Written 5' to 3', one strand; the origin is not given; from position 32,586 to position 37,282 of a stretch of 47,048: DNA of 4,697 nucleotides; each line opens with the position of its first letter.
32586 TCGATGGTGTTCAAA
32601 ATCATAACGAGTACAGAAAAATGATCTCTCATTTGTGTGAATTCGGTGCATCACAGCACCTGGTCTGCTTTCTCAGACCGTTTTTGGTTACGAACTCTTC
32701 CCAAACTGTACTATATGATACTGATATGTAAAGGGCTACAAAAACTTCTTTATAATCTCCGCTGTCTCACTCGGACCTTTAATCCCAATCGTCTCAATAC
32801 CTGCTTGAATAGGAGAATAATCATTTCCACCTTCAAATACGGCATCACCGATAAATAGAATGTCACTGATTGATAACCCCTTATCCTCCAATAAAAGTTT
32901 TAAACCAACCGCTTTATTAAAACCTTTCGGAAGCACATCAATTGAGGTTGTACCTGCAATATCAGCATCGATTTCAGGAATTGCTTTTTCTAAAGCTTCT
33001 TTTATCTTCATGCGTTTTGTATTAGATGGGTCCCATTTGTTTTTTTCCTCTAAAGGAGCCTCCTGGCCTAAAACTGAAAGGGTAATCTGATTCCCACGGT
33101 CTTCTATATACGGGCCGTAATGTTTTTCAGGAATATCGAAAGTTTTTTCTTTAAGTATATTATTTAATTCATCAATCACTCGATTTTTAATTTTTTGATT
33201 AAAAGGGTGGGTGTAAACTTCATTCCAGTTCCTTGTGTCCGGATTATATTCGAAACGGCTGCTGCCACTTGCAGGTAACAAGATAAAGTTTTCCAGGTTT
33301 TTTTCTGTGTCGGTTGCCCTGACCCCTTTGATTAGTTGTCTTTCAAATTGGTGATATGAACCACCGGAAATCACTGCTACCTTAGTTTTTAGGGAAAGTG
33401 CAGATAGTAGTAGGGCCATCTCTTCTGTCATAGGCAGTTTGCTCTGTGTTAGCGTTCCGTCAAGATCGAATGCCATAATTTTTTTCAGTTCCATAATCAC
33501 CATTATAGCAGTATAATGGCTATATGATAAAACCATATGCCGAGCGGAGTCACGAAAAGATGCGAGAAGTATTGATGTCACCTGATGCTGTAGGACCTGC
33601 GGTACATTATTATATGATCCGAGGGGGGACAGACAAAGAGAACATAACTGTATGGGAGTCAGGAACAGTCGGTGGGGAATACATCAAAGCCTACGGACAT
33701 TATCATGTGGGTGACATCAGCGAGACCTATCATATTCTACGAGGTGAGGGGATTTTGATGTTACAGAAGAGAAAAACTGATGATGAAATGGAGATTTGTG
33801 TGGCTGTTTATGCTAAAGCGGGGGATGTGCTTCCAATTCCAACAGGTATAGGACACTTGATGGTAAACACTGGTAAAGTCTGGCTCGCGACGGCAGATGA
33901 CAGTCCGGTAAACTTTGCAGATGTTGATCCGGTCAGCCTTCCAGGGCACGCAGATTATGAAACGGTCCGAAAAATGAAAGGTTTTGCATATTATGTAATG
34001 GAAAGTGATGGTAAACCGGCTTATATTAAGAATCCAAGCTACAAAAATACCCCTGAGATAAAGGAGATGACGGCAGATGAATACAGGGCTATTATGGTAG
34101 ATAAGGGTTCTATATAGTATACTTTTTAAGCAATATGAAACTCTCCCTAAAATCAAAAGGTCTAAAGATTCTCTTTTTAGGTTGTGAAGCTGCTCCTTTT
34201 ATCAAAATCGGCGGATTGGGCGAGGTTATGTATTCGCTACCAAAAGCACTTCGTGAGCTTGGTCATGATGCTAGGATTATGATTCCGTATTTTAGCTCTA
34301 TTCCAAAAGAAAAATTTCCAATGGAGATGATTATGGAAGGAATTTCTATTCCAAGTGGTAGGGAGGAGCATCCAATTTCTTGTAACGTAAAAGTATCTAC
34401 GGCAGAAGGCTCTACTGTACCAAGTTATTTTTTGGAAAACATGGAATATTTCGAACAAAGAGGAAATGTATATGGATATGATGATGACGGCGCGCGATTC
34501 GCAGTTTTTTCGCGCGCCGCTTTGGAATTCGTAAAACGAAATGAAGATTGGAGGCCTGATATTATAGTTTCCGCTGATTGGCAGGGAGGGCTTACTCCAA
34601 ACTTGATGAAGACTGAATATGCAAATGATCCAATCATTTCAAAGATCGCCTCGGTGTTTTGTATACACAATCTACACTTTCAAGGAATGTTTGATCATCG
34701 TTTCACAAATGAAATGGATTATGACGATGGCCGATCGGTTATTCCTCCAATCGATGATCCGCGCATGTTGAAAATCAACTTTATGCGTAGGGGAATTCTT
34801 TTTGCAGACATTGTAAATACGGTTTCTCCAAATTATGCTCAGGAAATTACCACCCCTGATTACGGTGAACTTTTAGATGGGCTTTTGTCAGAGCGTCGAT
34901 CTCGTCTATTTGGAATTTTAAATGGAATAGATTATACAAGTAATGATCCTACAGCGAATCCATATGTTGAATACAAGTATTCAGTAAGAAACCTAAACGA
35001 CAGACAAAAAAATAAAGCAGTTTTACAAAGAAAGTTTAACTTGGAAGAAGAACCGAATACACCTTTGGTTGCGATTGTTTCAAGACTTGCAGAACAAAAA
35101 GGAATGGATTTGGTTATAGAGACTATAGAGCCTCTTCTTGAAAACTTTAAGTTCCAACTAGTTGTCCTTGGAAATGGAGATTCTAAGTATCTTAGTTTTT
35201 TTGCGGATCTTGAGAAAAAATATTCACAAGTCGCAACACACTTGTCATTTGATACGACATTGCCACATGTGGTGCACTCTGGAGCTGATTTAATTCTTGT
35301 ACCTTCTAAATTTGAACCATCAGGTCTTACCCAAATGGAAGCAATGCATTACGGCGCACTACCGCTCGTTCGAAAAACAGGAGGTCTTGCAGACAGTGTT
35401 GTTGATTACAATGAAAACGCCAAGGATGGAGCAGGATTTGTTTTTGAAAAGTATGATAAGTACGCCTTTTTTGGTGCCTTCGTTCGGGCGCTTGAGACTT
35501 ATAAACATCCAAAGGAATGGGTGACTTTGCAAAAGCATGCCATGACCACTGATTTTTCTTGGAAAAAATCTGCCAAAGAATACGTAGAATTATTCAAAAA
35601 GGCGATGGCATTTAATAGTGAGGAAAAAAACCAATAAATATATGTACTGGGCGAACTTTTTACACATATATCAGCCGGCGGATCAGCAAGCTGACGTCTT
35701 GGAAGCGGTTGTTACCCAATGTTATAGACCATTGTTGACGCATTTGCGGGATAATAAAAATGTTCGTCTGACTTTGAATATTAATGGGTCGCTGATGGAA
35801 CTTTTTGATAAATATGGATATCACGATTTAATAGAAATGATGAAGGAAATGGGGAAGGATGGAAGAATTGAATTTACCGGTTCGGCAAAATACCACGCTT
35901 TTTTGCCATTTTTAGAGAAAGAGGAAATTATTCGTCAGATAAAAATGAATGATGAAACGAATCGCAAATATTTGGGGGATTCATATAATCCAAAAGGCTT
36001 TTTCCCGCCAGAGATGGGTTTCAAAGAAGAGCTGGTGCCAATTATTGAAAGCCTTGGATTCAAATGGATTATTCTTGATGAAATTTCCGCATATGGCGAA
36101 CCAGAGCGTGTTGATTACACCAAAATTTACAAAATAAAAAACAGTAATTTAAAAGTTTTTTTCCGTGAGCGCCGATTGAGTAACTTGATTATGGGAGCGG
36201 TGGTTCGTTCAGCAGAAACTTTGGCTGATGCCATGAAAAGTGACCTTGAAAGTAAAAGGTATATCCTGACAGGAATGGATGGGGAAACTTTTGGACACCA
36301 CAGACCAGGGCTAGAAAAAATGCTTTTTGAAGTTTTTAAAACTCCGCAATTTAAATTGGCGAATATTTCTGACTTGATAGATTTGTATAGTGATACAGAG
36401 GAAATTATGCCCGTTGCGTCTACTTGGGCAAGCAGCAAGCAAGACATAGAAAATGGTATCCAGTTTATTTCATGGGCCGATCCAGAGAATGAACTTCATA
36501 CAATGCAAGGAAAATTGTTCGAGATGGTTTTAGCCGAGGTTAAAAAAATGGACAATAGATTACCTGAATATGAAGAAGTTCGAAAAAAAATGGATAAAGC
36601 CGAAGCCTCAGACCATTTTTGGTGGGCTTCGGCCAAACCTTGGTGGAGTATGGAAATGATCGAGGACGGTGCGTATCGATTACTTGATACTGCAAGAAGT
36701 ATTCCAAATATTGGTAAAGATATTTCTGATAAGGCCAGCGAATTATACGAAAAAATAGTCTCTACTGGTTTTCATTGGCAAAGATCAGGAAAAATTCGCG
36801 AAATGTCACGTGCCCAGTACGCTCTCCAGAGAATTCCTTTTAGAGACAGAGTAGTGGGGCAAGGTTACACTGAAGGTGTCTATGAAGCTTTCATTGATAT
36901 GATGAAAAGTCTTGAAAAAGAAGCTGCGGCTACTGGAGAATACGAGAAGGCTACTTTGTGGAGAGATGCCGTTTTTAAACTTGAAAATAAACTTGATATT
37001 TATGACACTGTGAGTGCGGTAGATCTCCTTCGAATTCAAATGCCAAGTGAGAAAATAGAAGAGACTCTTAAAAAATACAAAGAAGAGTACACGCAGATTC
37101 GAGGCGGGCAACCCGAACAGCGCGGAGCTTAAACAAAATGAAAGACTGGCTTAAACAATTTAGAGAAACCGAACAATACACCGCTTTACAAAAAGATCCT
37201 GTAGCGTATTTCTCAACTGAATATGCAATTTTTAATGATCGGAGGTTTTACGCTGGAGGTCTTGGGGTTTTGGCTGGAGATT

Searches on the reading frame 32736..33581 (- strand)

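Call 53: search_protein_families(library=pfam, proteins=[window:32736-33581:-], max_evalue=0.001)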
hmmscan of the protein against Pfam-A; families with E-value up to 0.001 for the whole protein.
window:32736-33581:- (281 aa): 3 families
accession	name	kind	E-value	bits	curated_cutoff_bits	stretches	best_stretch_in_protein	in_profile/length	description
PF03332.19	PMM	-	1.1e-14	55.2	22.4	1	65-280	11-218/221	Eukaryotic phosphomannomutase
PF08282.18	Hydrolase_3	-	3.5e-09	37.2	20.9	1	37-247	2-212/255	haloacid dehalogenase-like hydrolase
PF00702.32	Hydrolase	-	0.00022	22.1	26.4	0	34-90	2-43/191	haloacid dehalogenase-like hydrolase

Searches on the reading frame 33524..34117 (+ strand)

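Call 53: search_protein_families(library=pfam, proteins=[window:33524-34117:+], max_evalue=0.001)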
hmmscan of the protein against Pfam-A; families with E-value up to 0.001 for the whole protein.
window:33524-34117:+ (197 aa): 3 families
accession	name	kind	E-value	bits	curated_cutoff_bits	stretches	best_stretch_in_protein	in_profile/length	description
PF06560.17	GPI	-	1e-14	54.6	20.7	1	40-163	53-170/182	Glucose-6-phosphate isomerase (GPI)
PF07883.17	Cupin_2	-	0.00039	20.5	27.2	0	59-118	14-61/70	Cupin domain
PF14667.12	Polysacc_synt_C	-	0.00069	20.2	28.7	0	58-123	33-95/111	Polysaccharide biosynthesis C-terminal domain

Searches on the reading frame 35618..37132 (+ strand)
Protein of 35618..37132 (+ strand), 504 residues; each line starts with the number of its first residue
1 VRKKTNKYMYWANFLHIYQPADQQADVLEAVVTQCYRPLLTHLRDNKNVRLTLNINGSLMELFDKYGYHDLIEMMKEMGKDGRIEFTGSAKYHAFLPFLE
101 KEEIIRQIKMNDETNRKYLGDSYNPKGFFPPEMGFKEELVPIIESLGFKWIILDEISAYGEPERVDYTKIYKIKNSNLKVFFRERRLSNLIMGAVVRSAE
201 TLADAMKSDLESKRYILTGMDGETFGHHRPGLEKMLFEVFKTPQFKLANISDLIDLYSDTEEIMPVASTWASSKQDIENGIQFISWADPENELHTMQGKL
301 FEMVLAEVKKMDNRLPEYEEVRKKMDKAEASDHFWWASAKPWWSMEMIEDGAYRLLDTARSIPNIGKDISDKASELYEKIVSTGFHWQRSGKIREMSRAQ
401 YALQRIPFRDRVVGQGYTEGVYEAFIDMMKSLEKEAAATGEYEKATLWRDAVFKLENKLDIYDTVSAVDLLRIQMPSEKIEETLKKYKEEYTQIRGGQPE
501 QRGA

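Call 53: search_protein_families(library=pfam, proteins=[window:35618-37132:+], max_evalue=0.001)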
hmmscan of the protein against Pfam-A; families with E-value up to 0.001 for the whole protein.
window:35618-37132:+ (504 aa): 2 families
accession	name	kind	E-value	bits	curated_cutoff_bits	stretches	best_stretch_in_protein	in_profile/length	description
PF03065.20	Glyco_hydro_57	-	6.7e-37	127.8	21.2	1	6-255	28-280/291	Glycosyl hydrolase family 57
PF01522.26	Polysacc_deac_1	-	0.00014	22.2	23.1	1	39-149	24-122/124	Polysaccharide deacetylase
